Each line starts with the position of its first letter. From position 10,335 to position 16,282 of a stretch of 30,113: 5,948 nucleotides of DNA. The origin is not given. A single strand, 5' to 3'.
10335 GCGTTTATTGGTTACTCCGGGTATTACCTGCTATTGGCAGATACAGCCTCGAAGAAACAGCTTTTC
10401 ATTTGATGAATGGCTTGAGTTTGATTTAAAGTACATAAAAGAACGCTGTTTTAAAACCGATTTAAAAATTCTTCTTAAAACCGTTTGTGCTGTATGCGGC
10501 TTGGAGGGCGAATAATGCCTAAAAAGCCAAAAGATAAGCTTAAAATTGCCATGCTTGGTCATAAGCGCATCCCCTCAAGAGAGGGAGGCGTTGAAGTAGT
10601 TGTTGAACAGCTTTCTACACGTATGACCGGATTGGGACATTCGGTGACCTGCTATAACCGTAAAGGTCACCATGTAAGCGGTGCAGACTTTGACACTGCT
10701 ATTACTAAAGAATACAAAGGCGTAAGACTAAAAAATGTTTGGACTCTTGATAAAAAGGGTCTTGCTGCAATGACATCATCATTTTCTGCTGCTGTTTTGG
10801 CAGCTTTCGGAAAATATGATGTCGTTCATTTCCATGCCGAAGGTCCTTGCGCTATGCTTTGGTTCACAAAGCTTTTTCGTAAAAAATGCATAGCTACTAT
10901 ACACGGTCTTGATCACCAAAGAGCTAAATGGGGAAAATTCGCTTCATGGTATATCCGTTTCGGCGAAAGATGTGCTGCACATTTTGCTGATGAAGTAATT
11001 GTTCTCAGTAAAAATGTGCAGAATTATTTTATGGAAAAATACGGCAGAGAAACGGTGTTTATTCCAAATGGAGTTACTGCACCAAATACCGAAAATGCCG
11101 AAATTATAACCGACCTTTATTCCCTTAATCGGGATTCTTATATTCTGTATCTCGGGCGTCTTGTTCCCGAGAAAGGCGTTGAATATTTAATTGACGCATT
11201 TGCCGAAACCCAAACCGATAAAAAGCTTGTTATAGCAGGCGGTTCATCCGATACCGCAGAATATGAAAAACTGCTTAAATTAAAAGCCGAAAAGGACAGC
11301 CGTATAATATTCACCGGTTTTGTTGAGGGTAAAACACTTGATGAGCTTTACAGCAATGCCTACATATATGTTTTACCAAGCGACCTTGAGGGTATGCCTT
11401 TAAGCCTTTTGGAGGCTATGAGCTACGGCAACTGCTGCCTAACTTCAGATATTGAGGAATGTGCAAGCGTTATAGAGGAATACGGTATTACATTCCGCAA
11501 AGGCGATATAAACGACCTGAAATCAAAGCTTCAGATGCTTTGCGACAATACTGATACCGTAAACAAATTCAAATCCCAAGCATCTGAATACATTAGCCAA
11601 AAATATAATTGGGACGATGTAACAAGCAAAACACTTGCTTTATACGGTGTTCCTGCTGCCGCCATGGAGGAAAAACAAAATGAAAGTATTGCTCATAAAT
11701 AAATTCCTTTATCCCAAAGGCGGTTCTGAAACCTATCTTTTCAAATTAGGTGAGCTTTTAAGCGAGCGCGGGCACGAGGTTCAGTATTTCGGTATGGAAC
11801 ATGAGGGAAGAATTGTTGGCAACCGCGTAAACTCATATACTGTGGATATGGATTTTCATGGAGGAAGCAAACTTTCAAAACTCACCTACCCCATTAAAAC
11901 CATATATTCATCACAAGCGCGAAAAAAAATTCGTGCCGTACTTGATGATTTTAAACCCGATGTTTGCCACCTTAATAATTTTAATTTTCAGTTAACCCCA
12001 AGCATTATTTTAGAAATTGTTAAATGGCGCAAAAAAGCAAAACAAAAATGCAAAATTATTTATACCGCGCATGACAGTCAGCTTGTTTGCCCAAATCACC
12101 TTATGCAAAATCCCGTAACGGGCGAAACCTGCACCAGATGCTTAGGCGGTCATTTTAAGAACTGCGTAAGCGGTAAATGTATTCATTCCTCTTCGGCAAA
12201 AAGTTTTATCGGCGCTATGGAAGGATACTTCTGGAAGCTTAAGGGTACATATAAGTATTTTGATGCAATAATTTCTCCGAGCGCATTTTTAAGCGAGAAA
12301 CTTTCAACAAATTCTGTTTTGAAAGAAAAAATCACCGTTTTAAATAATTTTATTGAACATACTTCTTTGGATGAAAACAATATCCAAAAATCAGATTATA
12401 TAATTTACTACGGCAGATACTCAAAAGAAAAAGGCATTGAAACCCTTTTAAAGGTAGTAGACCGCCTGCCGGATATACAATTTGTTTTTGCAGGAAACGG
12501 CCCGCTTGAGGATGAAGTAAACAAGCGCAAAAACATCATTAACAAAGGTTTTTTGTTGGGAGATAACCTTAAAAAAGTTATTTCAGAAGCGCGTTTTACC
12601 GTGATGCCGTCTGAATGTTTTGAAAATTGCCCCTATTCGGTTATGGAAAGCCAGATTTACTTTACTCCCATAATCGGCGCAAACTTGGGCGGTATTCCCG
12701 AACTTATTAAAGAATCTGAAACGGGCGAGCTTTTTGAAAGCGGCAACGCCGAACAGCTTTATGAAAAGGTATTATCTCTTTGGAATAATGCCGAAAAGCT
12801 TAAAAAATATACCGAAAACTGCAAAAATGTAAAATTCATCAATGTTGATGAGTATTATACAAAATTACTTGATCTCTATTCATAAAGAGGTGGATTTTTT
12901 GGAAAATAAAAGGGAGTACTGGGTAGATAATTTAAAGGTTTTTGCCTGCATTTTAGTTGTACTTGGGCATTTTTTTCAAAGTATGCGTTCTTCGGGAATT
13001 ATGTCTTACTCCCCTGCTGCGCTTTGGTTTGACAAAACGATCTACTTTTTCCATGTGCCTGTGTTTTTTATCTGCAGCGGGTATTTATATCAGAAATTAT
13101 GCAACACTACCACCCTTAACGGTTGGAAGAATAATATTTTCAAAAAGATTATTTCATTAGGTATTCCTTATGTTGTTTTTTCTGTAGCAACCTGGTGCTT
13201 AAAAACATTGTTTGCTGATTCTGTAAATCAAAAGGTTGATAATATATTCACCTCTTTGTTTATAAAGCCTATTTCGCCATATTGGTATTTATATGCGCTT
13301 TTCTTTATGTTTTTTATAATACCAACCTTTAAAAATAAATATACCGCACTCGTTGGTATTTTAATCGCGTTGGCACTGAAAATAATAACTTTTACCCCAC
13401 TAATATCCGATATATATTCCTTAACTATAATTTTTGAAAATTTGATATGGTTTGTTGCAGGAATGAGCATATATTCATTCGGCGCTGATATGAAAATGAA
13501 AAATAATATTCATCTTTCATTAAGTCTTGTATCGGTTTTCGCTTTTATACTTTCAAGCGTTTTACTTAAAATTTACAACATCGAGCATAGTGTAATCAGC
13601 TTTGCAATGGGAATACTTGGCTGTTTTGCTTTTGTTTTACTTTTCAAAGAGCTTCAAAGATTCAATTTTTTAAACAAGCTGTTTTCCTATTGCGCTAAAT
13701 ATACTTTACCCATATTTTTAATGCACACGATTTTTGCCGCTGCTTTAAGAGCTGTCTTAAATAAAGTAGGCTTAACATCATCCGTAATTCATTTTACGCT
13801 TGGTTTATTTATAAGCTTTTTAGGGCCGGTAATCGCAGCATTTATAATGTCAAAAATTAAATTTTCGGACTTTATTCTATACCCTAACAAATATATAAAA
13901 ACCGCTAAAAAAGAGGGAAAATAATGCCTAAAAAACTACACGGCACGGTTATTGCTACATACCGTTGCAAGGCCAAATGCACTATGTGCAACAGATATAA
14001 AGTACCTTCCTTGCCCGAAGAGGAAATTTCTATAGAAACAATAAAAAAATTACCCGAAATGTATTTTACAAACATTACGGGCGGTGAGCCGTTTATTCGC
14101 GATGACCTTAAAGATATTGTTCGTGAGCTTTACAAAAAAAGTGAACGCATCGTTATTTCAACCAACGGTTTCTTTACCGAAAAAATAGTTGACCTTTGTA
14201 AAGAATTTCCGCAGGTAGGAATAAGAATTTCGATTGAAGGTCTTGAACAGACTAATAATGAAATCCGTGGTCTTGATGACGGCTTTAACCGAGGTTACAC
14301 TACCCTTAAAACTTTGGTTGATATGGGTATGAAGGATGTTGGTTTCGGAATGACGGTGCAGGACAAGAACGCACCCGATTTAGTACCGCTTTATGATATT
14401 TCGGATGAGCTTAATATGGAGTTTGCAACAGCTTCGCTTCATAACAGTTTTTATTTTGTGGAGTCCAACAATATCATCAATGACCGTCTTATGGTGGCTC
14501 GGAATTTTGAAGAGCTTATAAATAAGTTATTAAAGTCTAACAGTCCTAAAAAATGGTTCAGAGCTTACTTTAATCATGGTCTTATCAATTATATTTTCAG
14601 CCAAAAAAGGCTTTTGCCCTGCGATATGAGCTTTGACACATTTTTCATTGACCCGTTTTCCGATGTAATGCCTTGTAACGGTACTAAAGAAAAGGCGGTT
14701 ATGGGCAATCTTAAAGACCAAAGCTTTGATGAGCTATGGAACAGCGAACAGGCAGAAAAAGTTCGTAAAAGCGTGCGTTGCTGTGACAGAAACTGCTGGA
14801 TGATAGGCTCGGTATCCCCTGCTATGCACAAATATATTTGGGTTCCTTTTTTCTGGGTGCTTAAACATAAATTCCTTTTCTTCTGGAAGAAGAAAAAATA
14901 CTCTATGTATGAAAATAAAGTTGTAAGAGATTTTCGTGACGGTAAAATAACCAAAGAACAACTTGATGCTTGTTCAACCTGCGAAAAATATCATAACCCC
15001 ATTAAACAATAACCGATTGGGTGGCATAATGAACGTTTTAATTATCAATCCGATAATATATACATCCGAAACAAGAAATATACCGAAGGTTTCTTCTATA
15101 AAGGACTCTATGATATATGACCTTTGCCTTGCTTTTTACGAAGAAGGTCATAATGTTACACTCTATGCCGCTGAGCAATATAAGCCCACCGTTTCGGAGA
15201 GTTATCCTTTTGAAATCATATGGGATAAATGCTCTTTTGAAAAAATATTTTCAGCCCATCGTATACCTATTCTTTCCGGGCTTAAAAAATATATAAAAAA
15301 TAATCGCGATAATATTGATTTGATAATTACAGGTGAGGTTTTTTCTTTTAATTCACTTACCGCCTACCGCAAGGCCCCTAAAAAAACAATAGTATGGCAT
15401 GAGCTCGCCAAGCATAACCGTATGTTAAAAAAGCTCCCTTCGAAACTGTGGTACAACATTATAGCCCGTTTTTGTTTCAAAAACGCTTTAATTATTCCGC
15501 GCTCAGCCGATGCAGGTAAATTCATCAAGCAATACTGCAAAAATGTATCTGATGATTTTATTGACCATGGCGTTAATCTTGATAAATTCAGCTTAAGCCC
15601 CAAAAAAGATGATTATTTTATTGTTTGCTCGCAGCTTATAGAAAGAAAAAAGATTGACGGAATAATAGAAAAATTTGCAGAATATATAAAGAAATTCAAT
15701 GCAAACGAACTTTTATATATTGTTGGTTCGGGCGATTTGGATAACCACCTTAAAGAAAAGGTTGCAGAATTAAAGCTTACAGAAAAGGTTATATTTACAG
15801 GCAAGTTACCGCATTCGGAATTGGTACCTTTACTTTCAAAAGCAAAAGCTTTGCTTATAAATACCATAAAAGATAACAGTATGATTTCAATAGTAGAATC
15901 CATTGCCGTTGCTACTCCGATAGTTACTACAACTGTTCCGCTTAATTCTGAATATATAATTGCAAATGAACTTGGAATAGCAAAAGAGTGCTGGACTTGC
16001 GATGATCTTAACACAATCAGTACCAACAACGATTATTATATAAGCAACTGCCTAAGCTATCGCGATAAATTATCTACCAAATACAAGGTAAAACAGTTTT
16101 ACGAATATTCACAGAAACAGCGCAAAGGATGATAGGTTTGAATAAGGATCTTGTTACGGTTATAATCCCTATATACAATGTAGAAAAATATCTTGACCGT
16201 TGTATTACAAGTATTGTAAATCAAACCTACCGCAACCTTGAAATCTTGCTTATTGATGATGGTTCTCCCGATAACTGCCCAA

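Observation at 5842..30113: Candidate coupled system: phosphodiester-bearing surface glycan plus a giant surface phosphodiester glycosidase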

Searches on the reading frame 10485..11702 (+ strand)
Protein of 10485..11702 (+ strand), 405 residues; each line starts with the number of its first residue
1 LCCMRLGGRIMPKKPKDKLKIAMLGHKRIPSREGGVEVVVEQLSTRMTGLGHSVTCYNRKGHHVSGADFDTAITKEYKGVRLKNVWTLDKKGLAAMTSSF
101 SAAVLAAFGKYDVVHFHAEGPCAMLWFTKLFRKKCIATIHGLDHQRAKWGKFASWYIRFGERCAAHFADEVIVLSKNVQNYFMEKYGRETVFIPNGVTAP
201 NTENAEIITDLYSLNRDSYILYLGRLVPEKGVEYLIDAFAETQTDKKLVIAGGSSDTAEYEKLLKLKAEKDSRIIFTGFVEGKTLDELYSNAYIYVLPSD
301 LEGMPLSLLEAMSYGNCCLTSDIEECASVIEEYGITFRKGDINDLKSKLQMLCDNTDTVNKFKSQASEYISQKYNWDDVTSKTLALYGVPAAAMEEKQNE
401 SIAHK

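Call 3: search_protein_families(library=pfam, proteins=[window:10485-11702:+])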
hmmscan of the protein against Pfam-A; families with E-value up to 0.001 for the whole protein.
window:10485-11702:+ (405 aa): 6 families
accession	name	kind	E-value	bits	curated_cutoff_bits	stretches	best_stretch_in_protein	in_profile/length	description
PF00534.26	Glycos_transf_1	-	1.1e-30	106.8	26.4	1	216-367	14-170/172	Glycosyl transferases group 1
PF13692.12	Glyco_trans_1_4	-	2e-27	96.6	27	1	219-355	3-142/142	Glycosyl transferases group 1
PF13439.12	Glyco_transf_4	-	6.1e-21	75.6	28.5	1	34-197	2-166/170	Glycosyltransferase Family 4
PF13579.12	Glyco_trans_4_4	-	9e-13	49.3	29.7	1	34-196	1-158/158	Glycosyl transferase 4-like domain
PF09314.17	DUF1972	-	2.8e-09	37.3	25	1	140-195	127-183/186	Domain of unknown function (DUF1972)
PF20706.3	GT4-conflict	-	2.2e-06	27.4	26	1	31-321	9-311/385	Family 4 Glycosyltransferase in conflict systems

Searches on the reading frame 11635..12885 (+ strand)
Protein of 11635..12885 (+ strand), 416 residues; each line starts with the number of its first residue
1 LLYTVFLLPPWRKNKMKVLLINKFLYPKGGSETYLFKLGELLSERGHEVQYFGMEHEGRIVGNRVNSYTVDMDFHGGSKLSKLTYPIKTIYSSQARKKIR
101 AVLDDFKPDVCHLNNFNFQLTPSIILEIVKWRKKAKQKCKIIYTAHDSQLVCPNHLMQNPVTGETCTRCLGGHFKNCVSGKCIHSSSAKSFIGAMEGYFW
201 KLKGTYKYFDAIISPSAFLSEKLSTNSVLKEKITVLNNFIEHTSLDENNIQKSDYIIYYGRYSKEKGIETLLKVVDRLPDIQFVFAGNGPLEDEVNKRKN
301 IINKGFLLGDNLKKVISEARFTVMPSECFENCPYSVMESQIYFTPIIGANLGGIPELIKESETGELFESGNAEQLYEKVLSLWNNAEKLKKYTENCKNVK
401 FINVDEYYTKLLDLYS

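Call 3: search_protein_families(library=pfam, proteins=[window:11635-12885:+])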
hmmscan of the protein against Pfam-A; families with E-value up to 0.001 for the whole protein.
window:11635-12885:+ (416 aa): 4 families
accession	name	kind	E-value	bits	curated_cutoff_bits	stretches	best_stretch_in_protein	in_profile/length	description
PF00534.26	Glycos_transf_1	-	1.1e-24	87.3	26.4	1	248-398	9-171/172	Glycosyl transferases group 1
PF13692.12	Glyco_trans_1_4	-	6e-20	72.4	27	1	255-385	3-142/142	Glycosyl transferases group 1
PF13439.12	Glyco_transf_4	-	2.5e-13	50.8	28.5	1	29-242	2-168/170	Glycosyltransferase Family 4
PF13579.12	Glyco_trans_4_4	-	1.8e-05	25.6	29.7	1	29-238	1-157/158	Glycosyl transferase 4-like domain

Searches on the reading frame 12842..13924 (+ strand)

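Call 3: search_protein_families(library=pfam, proteins=[window:12842-13924:+])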
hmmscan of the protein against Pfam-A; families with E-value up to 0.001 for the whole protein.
window:12842-13924:+ (360 aa): 1 family
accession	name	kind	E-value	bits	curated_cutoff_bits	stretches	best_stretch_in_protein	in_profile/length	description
PF01757.29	Acyl_transf_3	-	2.8e-37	128.9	31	1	26-332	2-324/326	Acyltransferase domain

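Call 31: search_protein_families(library=ncbifam, proteins=[window:12842-13924:+], max_evalue=0.001)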
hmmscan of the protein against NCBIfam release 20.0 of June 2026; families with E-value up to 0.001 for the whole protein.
window:12842-13924:+ (360 aa): 0 families

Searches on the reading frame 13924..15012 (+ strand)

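Call 3: search_protein_families(library=pfam, proteins=[window:13924-15012:+])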
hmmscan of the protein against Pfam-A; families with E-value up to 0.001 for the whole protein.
window:13924-15012:+ (362 aa): 2 families
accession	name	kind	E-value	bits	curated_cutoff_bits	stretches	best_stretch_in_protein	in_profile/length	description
PF04055.27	Radical_SAM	-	6.5e-14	52.9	29.5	1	10-146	2-151/166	Radical SAM superfamily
PF13186.11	SPASM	-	1.8e-11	44.6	21.5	1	233-291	1-66/67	Iron-sulfur cluster-binding domain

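Call 31: search_protein_families(library=ncbifam, proteins=[window:13924-15012:+], max_evalue=0.001)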
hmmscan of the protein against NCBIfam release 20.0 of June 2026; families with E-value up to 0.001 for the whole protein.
window:13924-15012:+ (362 aa): 41 families (the best 25 are shown)
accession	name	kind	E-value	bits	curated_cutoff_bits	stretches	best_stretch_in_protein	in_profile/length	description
TIGR03961.1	rSAM_PTO1314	hypoth_equivalog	2.9e-20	72.9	306.05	1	12-296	30-307/332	PTO1314 family radical SAM protein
TIGR04055.1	rSAM_NirJ2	equivalog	5.4e-17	62.3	500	1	12-277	7-278/326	putative heme d1 biosynthesis radical SAM protein NirJ2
NF012164.0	AlbA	equivalog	5.4e-17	61.4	850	1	2-283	110-388/442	subtilosin maturase AlbA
TIGR04546.1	rSAM_ahbC_deAc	equivalog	8.2e-17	61.1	650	1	11-166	45-206/390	12,18-didecarboxysiroheme deacetylase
NF033640.1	N_Twi_rSAM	subfamily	1.7e-15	57.1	170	2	37-211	163-347/398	twitch domain-containing radical SAM protein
TIGR04347.1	pseudo_SAM_Halo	equivalog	3.2e-15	56.3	525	1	50-163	89-202/390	TIGR04347 family pseudo-SAM/SPASM protein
TIGR04545.1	rSAM_ahbD_hemeb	equivalog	3.4e-15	56.3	500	1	12-202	7-201/339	heme b synthase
TIGR04054.1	rSAM_NirJ1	equivalog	7.1e-15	54.5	650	1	14-166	45-203/387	putative heme d1 biosynthesis radical SAM protein NirJ1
TIGR04051.1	rSAM_NirJ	equivalog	6.8e-14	51.6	515.45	1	14-165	11-168/354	heme d1 biosynthesis radical SAM protein NirJ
NF050035.1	rSAM_WgK_link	exception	1e-13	51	650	1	9-170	13-181/367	radical SAM/SPASM peptide maturase WgkB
TIGR03470.1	HpnH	equivalog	3.8e-13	49.1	225.05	1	12-214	35-236/318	adenosyl-hopene transferase HpnH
TIGR03962.1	mycofact_rSAM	equivalog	4.9e-13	48.9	265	1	12-281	19-292/339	mycofactocin radical SAM maturase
TIGR02666.1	moaA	equivalog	2.8e-12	46.3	284.05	1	12-165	17-185/336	GTP 3',8-cyclase MoaA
TIGR02668.1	moaA_archaeal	equivalog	4.7e-12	45.5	325.25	1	11-164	16-178/303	GTP 3',8-cyclase MoaA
NF001199.0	PRK00164.2-1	equivalog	4e-11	42.6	231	1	12-162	19-177/308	GTP 3',8-cyclase MoaA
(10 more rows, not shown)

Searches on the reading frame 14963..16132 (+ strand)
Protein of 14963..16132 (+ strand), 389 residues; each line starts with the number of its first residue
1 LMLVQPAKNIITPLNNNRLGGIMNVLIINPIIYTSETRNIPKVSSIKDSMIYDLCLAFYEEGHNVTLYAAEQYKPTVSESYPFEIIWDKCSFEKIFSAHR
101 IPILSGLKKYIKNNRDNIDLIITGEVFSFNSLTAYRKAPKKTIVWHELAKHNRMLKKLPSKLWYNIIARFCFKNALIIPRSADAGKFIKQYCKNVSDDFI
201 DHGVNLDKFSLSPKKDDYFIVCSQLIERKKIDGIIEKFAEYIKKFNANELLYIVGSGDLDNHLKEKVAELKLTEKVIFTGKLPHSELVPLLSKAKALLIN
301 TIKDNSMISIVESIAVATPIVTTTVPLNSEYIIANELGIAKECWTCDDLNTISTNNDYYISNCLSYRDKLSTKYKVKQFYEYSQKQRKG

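Call 4: search_protein_families(library=pfam, proteins=[window:14963-16132:+])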
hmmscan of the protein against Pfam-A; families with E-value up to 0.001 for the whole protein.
window:14963-16132:+ (389 aa): 3 families
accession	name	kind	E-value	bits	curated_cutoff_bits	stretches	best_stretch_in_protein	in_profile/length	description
PF00534.26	Glycos_transf_1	-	3e-19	69.6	26.4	1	208-340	7-139/172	Glycosyl transferases group 1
PF13692.12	Glyco_trans_1_4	-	2.6e-14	54.1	27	1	219-338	4-121/142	Glycosyl transferases group 1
PF13439.12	Glyco_transf_4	-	0.00078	20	28.5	0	50-190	7-150/170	Glycosyltransferase Family 4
